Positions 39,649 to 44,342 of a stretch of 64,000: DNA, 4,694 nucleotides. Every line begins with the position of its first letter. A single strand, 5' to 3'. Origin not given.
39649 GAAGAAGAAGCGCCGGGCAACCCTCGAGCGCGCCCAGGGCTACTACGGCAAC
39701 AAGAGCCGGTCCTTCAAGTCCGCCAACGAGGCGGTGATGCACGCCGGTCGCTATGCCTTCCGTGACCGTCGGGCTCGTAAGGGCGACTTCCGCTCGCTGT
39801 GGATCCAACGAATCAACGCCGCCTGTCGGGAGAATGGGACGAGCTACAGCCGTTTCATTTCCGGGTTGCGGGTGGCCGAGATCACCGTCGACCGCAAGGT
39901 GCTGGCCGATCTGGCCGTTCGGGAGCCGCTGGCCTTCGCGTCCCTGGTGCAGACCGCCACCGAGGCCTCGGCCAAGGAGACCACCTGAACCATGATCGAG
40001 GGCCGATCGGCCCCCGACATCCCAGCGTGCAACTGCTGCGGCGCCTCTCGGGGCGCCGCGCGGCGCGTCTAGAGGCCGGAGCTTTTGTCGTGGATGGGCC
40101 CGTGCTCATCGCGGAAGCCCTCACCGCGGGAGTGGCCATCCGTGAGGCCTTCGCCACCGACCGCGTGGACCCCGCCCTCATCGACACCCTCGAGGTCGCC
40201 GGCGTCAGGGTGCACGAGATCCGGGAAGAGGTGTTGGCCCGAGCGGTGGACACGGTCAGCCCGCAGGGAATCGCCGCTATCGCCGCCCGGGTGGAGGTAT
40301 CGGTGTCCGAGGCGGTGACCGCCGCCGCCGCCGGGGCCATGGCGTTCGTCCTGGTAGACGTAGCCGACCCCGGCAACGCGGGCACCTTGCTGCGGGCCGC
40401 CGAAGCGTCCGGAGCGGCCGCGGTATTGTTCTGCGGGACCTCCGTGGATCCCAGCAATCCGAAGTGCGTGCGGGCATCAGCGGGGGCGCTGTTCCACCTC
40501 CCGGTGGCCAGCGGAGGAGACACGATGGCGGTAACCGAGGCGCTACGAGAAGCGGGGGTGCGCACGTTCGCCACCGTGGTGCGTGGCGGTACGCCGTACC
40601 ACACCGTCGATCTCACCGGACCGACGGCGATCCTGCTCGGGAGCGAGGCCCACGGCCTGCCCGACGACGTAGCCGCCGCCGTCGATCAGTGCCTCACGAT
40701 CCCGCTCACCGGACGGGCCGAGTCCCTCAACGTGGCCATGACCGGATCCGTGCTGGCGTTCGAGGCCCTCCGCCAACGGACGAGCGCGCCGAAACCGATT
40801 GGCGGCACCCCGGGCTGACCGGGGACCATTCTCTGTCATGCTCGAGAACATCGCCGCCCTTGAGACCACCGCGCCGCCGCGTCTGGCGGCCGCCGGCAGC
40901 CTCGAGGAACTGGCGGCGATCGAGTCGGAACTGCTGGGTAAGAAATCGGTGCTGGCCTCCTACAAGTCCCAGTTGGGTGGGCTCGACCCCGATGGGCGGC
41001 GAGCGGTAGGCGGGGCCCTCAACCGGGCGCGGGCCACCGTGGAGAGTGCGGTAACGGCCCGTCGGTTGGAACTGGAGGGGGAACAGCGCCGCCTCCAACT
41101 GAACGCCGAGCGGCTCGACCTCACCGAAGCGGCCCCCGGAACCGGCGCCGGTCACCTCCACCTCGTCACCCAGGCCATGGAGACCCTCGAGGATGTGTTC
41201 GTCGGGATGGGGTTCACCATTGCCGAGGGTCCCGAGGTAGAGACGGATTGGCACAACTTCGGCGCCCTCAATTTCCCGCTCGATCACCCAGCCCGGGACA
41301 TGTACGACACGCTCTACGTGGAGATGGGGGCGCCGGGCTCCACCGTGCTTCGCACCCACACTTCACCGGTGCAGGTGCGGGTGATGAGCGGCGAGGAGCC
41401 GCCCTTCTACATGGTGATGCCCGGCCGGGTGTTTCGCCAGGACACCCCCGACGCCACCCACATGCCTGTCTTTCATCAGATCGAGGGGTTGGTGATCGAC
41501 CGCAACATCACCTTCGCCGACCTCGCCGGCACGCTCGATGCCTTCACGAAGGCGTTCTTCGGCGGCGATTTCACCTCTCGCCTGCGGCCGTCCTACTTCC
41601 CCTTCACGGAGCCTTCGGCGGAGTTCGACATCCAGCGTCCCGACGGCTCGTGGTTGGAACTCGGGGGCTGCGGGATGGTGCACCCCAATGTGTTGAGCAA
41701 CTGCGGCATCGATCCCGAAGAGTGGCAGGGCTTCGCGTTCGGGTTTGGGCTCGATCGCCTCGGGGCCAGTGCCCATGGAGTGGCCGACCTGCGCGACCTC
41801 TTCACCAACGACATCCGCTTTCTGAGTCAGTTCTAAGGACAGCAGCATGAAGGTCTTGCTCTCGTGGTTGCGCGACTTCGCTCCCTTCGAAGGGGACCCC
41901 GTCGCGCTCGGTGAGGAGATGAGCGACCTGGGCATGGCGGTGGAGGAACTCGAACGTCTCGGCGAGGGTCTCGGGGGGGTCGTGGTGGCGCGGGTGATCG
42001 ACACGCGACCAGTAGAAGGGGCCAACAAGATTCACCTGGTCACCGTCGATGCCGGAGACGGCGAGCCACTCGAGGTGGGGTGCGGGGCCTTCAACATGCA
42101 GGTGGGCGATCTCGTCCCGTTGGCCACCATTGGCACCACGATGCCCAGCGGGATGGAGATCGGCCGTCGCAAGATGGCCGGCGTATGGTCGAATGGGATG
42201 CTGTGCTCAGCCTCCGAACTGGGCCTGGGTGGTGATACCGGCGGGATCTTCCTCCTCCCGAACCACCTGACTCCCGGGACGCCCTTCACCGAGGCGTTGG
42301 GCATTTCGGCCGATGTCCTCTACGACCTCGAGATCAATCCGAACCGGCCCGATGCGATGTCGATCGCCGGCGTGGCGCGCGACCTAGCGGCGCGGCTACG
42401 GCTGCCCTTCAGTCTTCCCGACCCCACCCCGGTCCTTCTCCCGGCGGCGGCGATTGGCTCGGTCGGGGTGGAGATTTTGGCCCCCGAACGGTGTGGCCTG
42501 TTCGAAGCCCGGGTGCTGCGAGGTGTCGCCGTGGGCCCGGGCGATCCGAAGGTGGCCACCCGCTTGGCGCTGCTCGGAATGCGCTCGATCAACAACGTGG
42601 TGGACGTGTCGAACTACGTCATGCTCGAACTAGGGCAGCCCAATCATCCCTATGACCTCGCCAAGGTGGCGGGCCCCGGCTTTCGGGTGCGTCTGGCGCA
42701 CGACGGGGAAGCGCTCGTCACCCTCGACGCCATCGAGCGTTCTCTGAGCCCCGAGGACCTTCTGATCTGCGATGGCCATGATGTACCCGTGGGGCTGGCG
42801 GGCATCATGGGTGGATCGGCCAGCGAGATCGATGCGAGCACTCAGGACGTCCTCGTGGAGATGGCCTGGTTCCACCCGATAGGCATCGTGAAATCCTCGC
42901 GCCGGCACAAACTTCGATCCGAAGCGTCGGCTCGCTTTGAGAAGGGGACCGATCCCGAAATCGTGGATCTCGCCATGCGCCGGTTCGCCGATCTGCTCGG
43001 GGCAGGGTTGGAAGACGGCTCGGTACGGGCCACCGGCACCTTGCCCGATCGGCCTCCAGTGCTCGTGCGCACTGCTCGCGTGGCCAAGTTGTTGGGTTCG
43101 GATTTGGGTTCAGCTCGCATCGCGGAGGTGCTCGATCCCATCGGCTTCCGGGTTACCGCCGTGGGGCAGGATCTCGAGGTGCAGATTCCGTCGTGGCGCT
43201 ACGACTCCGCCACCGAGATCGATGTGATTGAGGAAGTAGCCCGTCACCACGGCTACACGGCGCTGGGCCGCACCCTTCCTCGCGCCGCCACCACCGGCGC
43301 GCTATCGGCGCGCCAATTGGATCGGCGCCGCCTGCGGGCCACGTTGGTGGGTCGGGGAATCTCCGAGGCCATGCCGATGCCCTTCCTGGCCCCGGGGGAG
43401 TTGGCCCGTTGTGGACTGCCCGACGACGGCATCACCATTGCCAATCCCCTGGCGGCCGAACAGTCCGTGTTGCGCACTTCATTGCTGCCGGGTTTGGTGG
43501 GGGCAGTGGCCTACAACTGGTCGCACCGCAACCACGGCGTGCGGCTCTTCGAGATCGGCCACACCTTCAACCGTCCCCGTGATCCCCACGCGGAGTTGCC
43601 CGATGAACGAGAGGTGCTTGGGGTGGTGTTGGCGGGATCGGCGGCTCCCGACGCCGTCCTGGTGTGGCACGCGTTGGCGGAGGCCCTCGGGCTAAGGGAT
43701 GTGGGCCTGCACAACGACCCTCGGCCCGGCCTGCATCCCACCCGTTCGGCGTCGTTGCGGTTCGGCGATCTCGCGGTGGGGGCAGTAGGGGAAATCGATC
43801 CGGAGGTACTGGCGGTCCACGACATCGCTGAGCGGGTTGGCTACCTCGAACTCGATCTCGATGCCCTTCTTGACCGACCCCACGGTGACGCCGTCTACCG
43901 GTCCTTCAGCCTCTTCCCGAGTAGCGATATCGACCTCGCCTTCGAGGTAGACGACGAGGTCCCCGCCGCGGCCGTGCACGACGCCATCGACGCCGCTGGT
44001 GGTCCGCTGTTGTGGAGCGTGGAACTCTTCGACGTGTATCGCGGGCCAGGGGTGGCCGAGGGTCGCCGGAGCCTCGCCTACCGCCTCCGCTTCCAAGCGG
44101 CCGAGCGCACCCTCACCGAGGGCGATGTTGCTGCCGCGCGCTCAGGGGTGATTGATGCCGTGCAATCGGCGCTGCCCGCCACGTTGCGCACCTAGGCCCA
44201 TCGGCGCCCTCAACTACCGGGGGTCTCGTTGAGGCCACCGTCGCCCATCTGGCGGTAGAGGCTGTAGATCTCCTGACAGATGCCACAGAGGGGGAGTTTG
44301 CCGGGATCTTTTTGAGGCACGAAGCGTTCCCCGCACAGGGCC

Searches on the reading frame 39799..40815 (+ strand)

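Call 51: search_protein_families(library=pfam, proteins=[window:39799-40815:+], max_evalue=0.0001)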
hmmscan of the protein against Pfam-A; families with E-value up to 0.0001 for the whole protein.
window:39799-40815:+ (339 aa): 3 families
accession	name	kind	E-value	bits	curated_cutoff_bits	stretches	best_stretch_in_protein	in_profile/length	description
PF00588.24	SpoU_methylase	-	9.5e-35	120.2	29.7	1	182-320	3-141/142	SpoU rRNA Methylase family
PF22435.1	MRM3-like_sub_bind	-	3.8e-12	46.9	27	1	75-160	2-84/84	MRM3-like substrate binding domain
PF08032.17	SpoU_sub_bind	-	6.3e-07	30.1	22.8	1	103-166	7-74/76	RNA 2'-O ribose methyltransferase substrate binding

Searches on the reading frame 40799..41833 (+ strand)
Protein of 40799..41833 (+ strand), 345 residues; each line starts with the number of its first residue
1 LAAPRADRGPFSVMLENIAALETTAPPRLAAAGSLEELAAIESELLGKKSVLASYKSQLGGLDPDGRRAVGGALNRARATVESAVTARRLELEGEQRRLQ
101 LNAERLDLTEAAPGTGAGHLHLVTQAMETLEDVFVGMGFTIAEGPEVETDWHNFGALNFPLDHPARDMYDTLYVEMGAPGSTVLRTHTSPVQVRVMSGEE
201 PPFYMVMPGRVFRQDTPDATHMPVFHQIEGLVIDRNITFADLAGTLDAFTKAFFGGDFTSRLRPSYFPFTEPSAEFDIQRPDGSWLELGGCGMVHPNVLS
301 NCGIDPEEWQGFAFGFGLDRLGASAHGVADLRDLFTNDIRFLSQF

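Call 51: search_protein_families(library=pfam, proteins=[window:40799-41833:+], max_evalue=0.0001)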
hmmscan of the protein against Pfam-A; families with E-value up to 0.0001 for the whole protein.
window:40799-41833:+ (345 aa): 2 families
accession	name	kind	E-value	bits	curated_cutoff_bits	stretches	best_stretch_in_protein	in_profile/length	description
PF01409.25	tRNA-synt_2d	-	3.4e-93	312.1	19.8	1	107-345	3-246/246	tRNA synthetases class II core domain (F)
PF02912.23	Phe_tRNA-synt_N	-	5e-13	49.3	22.3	1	34-98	2-66/69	Aminoacyl tRNA synthetase class II, N-terminal domain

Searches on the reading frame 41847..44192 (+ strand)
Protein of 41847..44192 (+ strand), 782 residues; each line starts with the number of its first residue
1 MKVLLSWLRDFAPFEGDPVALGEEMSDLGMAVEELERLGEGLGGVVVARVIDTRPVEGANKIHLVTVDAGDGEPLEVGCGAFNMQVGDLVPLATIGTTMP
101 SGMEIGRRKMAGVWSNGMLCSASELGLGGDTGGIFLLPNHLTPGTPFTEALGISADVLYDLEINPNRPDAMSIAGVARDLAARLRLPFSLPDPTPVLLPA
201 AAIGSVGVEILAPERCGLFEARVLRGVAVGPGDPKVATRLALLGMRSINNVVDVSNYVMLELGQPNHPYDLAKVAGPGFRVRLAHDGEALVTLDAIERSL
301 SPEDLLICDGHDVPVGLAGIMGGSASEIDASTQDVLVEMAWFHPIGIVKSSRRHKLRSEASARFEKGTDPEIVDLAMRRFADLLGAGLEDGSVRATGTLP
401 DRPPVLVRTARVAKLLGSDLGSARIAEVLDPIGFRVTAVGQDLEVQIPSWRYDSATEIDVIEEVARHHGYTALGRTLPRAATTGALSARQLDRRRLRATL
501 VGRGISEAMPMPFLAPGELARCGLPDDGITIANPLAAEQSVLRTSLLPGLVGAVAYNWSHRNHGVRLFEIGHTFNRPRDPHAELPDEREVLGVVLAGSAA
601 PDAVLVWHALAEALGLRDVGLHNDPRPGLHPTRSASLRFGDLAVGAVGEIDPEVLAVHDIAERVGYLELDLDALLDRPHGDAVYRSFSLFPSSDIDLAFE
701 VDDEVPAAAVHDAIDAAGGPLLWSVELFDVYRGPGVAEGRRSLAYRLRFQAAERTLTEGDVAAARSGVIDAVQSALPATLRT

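Call 51: search_protein_families(library=pfam, proteins=[window:41847-44192:+], max_evalue=0.0001)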
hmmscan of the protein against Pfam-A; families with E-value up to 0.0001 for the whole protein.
window:41847-44192:+ (782 aa): 5 families
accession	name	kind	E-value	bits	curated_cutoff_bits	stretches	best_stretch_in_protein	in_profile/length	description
PF03483.22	B3_4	-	1.2e-53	181.7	29.3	1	216-384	2-169/174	B3/4 domain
PF17759.6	tRNA_synthFbeta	-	6.4e-44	150.4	22.4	1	475-671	3-214/214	Phenylalanyl tRNA synthetase beta chain CLM domain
PF03147.19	FDX-ACB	-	8.9e-25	87.4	31.1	1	688-781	1-94/94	Ferredoxin-fold anticodon binding domain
PF03484.21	B5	-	1.5e-16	60.7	28.6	1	407-470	3-67/67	tRNA synthetase B5 domain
PF01588.26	tRNA_bind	-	2.1e-14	53.8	27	1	45-145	1-95/96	Putative tRNA binding domain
